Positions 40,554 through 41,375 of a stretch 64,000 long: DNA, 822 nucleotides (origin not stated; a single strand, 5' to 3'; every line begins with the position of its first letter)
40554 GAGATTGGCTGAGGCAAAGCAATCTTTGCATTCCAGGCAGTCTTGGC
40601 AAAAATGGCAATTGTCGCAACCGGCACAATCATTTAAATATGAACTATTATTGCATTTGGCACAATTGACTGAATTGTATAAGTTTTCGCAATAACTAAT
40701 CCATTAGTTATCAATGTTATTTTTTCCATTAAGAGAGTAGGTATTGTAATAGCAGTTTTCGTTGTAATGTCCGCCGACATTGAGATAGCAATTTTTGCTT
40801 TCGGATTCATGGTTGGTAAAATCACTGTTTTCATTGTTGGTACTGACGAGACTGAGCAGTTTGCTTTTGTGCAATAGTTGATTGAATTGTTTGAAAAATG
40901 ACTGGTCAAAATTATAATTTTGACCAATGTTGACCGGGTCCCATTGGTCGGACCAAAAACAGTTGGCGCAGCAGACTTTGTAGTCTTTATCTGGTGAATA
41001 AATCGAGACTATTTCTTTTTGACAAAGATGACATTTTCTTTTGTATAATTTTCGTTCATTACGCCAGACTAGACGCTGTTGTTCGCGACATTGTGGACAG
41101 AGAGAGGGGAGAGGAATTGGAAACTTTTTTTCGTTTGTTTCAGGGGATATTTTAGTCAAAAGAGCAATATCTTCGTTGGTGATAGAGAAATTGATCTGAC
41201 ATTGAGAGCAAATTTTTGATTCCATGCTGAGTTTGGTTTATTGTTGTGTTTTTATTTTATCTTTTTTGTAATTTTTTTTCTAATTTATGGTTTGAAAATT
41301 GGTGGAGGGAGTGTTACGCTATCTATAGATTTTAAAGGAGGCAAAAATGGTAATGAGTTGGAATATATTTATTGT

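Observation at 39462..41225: Large Cys-rich protein gene (about 587 codons) interrupted by a single in-frame TAA at 40704-40706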

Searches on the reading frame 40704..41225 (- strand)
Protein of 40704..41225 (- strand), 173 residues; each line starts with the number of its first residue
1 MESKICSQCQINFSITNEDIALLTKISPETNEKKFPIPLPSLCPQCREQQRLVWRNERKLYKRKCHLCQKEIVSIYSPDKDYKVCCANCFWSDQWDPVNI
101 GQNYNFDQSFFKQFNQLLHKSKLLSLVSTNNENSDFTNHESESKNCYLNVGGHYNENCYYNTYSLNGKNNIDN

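Call 13: find_encoding_contigs(protein=window:40704-41225:-, flank=3000, max_places=6)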
Protein window:40704-41225:- (173 aa): 1 contig read that carries it; 1 place shown.
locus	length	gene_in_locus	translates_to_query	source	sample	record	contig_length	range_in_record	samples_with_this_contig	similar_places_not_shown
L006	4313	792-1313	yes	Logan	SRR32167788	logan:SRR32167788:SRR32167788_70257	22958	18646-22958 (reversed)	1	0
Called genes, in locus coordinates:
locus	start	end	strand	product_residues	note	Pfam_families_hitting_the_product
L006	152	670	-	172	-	-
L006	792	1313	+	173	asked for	-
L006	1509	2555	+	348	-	-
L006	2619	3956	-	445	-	-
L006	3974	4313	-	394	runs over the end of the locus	PF00226:DnaJ, PF01556:DnaJ_C, PF00684:DnaJ_CXXCXGXG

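Call 44: list_cluster_members(proteins=[window:40707-41225:-, window:39465-40508:-])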
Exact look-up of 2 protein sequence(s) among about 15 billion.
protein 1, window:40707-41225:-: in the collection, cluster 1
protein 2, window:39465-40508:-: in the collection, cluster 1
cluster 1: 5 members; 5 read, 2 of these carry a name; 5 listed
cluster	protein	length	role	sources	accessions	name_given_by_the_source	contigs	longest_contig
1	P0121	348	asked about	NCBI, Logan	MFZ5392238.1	MAG: hypothetical protein ACOZAR_03500 [Patescibacteria group bacterium]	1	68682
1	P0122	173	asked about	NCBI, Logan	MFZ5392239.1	MAG: hypothetical protein ACOZAR_03505 [Patescibacteria group bacterium]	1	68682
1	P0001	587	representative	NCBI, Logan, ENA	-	-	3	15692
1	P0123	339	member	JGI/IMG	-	-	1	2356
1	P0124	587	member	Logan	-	-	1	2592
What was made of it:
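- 39462..41225 (-): Whole interrupted gene: 587 sense codons, an internal TAA and the terminal TAA. NCBI annotates it as two hypothetical proteins, ACOZAR_03505 and ACOZAR_03500. Locus tags from call 44.
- The source is a metagenome-assembled genome (call 44). NCBI annotates them as two CDS (call 44).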

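Call 46: find_encoding_contigs(protein=P0124, flank=3000, max_places=5)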
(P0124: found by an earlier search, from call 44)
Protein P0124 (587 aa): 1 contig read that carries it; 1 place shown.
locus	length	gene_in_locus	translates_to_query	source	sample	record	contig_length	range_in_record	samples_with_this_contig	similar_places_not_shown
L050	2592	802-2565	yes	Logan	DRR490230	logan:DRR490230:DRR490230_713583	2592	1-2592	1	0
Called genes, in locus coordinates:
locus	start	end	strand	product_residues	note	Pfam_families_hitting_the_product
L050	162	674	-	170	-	-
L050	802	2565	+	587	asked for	-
